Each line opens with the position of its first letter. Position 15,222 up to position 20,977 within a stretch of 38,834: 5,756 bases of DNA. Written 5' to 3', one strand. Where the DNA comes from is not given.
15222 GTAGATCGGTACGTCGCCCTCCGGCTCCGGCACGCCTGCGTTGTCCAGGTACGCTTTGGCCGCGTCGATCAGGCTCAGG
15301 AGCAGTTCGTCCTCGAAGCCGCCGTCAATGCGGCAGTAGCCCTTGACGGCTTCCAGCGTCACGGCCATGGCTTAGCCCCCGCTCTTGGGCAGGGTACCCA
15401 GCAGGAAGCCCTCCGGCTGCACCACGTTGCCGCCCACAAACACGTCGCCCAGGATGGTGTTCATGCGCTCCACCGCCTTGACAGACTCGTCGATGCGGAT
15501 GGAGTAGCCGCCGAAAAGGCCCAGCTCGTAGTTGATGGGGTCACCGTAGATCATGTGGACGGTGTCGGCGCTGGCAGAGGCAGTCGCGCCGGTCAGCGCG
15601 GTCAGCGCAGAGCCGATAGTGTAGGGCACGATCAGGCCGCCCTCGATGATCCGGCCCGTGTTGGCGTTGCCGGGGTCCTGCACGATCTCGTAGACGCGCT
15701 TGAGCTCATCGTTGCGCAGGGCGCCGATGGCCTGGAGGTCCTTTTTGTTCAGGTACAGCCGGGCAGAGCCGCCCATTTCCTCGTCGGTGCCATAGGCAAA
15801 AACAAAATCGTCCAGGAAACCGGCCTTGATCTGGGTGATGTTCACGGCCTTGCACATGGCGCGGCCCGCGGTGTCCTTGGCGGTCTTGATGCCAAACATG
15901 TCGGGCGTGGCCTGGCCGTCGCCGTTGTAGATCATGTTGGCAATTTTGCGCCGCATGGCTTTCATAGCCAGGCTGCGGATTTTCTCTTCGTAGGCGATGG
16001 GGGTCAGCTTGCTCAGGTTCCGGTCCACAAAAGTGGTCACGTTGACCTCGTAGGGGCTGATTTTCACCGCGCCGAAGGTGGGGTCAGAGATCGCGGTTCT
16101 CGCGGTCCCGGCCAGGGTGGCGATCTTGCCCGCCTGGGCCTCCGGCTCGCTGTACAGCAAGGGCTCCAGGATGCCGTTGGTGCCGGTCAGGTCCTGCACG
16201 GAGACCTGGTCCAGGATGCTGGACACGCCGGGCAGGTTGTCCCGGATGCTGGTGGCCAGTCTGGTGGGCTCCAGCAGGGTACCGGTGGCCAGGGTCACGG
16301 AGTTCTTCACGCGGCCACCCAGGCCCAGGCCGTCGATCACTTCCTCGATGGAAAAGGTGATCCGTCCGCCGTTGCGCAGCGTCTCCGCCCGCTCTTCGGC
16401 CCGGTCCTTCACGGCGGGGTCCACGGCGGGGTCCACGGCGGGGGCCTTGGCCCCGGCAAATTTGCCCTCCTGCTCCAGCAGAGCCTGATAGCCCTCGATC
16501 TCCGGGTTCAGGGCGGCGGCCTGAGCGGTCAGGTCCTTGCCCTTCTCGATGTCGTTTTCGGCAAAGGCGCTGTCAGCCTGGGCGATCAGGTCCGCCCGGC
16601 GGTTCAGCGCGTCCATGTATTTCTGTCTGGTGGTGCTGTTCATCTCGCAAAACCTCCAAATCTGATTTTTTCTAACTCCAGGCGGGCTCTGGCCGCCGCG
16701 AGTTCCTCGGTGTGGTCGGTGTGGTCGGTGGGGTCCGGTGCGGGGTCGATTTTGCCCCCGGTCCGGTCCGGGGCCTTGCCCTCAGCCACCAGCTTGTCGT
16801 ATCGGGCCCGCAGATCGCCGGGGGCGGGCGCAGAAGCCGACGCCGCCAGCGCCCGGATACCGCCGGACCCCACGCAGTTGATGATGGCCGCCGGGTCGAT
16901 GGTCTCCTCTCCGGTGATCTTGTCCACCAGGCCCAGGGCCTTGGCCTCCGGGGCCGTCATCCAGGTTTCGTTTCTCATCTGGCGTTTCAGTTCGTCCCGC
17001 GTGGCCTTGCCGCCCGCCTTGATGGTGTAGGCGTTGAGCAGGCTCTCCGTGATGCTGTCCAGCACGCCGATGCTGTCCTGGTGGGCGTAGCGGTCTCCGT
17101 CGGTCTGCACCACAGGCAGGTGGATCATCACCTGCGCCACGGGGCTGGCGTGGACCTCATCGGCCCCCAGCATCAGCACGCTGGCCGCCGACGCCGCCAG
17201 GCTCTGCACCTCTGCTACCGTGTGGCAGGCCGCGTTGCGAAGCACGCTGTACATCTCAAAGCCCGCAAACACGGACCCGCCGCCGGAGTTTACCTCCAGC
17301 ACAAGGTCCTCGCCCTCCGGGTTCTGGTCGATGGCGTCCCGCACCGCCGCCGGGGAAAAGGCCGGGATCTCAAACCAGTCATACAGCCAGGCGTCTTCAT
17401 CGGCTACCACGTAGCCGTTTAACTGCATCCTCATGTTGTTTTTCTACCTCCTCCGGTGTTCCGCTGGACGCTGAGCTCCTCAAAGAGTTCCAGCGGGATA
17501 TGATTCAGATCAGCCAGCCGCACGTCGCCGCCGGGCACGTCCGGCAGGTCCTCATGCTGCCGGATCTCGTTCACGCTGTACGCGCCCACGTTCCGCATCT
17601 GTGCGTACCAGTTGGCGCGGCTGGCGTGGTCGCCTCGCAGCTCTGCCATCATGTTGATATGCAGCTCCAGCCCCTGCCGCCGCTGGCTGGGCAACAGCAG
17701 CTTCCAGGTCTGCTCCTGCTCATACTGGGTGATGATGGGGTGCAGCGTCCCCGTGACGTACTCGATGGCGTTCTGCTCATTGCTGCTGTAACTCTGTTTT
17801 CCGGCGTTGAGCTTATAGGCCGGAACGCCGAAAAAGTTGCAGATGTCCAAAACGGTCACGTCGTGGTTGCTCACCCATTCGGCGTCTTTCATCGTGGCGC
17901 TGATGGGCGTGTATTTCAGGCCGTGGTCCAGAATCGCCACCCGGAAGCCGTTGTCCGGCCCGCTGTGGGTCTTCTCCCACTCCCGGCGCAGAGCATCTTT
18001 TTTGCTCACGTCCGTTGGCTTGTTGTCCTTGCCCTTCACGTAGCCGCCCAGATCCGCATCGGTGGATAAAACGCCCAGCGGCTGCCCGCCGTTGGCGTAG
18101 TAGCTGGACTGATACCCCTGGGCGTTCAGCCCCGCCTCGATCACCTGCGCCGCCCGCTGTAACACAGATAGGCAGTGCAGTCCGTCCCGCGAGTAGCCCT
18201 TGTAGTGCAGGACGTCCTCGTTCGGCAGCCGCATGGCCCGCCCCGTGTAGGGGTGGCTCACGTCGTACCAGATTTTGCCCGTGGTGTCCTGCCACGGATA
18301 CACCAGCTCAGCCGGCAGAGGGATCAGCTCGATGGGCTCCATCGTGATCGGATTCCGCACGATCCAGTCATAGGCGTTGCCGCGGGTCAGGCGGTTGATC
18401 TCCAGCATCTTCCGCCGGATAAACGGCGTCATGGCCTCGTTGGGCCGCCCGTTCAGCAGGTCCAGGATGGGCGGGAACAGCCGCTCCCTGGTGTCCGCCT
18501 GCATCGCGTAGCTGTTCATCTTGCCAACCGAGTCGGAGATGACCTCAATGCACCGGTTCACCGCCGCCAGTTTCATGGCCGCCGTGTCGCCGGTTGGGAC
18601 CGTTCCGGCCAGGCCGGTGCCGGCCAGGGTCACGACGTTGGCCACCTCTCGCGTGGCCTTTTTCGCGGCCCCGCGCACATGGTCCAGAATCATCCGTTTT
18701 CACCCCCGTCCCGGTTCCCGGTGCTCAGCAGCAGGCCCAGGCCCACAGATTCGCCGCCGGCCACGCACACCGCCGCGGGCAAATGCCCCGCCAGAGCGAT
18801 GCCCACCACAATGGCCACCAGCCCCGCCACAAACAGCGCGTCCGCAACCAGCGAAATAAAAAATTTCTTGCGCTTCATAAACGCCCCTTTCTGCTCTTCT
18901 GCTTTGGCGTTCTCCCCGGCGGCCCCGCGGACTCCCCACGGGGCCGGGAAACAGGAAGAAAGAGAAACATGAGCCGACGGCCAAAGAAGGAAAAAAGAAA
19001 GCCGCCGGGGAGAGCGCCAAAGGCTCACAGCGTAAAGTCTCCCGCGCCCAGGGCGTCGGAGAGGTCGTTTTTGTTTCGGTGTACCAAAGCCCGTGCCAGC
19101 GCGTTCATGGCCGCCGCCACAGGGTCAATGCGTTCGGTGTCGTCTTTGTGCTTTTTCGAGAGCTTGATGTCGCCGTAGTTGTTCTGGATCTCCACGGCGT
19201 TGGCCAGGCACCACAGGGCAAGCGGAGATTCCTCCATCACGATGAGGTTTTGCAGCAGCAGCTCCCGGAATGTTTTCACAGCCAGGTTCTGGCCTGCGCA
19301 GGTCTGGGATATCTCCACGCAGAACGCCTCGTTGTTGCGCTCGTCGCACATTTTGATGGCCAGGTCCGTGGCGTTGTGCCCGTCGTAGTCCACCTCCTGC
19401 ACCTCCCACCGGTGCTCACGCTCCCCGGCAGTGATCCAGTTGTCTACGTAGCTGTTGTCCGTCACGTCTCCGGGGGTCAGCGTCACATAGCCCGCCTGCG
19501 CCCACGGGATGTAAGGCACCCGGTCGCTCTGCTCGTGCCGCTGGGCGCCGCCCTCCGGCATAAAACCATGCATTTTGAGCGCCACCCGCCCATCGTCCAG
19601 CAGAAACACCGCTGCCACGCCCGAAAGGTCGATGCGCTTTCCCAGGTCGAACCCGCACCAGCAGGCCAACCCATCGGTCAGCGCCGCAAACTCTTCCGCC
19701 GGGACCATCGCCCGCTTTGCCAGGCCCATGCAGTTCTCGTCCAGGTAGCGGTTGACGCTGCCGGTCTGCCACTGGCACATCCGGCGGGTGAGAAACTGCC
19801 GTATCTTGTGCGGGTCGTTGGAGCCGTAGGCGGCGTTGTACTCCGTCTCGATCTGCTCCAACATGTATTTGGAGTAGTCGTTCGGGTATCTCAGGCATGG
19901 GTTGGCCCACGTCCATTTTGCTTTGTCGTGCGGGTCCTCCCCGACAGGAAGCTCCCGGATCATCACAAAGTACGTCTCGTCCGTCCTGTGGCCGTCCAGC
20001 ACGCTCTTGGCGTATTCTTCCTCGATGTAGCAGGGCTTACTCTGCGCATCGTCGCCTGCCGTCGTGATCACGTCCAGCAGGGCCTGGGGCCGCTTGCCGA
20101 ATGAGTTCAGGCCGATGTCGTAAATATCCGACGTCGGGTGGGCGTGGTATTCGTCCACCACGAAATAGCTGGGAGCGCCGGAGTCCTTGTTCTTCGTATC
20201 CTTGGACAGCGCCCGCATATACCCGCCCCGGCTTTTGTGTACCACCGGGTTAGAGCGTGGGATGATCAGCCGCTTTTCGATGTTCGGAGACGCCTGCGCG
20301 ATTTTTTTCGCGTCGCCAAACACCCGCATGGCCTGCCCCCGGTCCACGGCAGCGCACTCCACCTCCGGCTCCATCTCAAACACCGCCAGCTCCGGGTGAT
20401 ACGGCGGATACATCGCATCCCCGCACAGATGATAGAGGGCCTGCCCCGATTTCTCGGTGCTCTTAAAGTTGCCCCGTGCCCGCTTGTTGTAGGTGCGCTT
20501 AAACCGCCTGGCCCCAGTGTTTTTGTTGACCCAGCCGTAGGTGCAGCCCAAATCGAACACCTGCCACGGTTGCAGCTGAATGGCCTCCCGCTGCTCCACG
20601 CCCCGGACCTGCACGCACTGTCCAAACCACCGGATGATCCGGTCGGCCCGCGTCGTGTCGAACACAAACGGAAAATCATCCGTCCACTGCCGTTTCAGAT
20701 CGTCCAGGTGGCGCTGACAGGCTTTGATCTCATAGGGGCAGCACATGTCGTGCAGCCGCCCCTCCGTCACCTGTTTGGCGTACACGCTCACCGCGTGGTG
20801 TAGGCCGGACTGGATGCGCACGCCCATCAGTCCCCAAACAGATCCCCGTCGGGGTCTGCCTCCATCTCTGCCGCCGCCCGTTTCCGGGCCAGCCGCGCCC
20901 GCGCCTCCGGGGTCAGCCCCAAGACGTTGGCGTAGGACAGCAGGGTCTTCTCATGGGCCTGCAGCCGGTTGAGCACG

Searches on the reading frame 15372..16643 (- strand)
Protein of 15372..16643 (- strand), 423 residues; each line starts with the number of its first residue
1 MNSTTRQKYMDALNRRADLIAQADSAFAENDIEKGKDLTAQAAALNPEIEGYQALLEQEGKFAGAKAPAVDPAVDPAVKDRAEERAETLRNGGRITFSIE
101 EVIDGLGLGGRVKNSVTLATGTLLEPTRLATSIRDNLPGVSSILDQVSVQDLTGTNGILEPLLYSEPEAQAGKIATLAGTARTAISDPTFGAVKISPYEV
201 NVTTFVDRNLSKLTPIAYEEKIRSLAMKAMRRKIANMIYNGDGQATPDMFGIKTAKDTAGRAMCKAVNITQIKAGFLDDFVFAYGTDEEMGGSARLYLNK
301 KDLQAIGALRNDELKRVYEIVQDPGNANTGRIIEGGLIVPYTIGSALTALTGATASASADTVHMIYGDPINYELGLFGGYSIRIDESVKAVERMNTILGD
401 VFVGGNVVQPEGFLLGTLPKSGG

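Call 66: search_protein_families(library=phrogs, max_evalue=0.00001, proteins=[window:15372-16643:-])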
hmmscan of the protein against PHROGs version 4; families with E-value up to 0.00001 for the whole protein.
window:15372-16643:- (423 aa): 1 family
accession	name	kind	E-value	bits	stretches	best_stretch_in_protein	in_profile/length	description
phrog_10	-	head and packaging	3.5e-22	80.2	1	13-422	269-639/752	major head protein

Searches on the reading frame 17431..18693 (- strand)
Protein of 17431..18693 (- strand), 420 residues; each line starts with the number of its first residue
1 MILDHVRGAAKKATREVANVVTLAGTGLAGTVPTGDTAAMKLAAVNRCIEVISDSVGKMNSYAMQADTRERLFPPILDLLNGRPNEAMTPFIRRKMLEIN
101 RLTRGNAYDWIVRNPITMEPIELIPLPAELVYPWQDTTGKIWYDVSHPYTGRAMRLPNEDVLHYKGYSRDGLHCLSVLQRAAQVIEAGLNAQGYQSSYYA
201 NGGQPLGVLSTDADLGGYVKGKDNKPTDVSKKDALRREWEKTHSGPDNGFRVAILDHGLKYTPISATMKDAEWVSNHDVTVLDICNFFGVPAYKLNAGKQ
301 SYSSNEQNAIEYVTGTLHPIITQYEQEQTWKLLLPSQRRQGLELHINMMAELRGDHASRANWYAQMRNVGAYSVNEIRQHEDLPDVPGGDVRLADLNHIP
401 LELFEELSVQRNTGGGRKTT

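Call 66: search_protein_families(library=phrogs, max_evalue=0.00001, proteins=[window:17431-18693:-])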
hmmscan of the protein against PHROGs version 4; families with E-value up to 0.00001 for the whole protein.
window:17431-18693:- (420 aa): 6 families
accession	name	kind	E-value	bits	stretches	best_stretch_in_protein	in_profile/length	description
phrog_12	-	head and packaging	1.6e-88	299.3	1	32-412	83-440/646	portal protein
phrog_2662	-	head and packaging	1.3e-46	160.5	1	44-398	69-420/717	portal protein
phrog_5929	-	head and packaging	3.1e-43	148.7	1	228-412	29-213/228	portal protein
phrog_11323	-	unknown function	2e-21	77.5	1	299-402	7-110/130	-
phrog_2271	-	head and packaging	1.2e-16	60.6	1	34-393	44-393/859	portal protein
phrog_21454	-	unknown function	7.3e-10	39.6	1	233-391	14-168/320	-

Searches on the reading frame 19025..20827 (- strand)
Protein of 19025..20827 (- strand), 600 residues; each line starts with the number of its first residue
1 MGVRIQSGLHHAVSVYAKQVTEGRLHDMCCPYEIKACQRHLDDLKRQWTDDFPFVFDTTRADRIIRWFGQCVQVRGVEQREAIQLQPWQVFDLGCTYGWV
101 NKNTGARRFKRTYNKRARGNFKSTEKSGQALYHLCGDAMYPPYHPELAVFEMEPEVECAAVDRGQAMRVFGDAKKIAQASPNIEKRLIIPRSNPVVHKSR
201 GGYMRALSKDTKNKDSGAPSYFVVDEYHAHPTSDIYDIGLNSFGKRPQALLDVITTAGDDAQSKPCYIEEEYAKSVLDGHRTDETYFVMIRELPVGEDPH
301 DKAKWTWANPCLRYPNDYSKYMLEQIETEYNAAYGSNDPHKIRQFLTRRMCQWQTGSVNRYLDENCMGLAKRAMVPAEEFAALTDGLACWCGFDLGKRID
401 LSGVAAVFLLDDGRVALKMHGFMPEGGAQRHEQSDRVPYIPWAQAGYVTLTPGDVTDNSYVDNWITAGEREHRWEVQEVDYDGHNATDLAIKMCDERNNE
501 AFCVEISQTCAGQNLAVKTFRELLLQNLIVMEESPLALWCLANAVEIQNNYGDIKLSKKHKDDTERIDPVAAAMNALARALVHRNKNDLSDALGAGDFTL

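Call 66: search_protein_families(library=phrogs, max_evalue=0.00001, proteins=[window:19025-20827:-])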
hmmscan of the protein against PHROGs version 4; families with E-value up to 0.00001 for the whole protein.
window:19025-20827:- (600 aa): 6 families
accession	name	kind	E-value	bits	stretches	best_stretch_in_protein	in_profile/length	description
phrog_9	-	head and packaging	7.6e-116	389.9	1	15-590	169-673/812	terminase large subunit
phrog_2699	-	head and packaging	3.6e-59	201.2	1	271-591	3-305/315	terminase large subunit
phrog_4914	-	head and packaging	1.9e-35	123.4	1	10-218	8-209/213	terminase large subunit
phrog_10517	-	head and packaging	9.7e-34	117.7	1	11-135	35-156/207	terminase large subunit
phrog_7331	-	head and packaging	6.4e-13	49.3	1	497-591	11-103/113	terminase large subunit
phrog_37124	-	unknown function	5.3e-08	33.8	1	394-496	2-115/143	-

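Call 69: search_dna_similar(query=window:19025-20827:-, collection=phages, mode=protein, max_rows=12)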
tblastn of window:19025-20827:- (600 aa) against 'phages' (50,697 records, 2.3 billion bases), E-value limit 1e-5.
Records with a match: 2012; places in all: 2018; records where one place covers at least 80% of the query: 1428.
Best place of each record, by identity: <60% 2012.
By first word of the organism name: Streptococcus 348; Staphylococcus 270; Vibrio 219; Mycobacterium 156; Enterococcus 142; Paenibacillus 110; Bacillus 69; Ralstonia 58; Escherichia 51; Lactobacillus 50; and 96 more.
By host as written in the record: - 269; Mycobacterium smegmatis mc2 155 108; Streptococcus thermophilus 83; Staphylococcus aureus 77; Ralstonia solanacearum 45; Enterococcus faecalis 43; Paenibacillus larvae 42; Gordonia terrae 3612 41; and 648 more.
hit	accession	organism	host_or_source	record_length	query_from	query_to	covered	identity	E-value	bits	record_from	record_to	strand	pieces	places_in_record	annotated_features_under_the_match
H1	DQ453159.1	Geobacillus virus E2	Geobacillus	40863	3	592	98%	33.1%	9e-77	271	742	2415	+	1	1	putative terminase large subunit | putative terminase small subunit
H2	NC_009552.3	Geobacillus virus E2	Geobacillus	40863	3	592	98%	33.1%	9e-77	271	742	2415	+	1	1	terminase large subunit | terminase small subunit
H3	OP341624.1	Geobacillus phage vB_GthS_NIIg9.7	Geobacillus thermodenitrificans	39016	16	592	96%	33.4%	7e-81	283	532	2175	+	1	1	terminase large subunit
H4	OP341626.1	Geobacillus phage vB_GthS_PK3.5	Geobacillus thermodenitrificans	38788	16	592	96%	33.2%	1e-80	283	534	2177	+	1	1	terminase large subunit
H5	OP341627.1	Geobacillus phage vB_GthS_PK3.6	Geobacillus thermodenitrificans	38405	16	592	96%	33.0%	1e-78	277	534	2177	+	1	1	terminase large subunit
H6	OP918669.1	Bacillus phage yong1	Bacillus subtilis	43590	16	600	98%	32.5%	8e-78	275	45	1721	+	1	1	terminase large subunit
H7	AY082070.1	Clostridium phage phi3626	Clostridium perfringens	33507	16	589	96%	32.9%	3e-73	261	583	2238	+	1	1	terL: putative terminase large subunit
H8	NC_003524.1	Clostridium phage phi3626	Clostridium perfringens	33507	16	589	96%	32.9%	3e-73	261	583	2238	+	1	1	terL: terminase large subunit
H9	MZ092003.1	Paenibacillus phage Pd_22F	Paenibacillus dendritiformis PB22F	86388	16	600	98%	32.3%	2e-74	265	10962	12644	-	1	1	terminase large subunit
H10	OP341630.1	Geobacillus phage vB_GthS_PT9.1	Geobacillus thermodenitrificans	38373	16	570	93%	33.5%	9e-81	283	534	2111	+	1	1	terminase large subunit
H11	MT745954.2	Bacillus phage F16Ba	Bacillus anthracis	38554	13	569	93%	32.7%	2e-67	244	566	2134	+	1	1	terminase large subunit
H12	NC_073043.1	Bacillus phage F16Ba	Bacillus anthracis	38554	13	569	93%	32.7%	2e-67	244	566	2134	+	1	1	terminase large subunit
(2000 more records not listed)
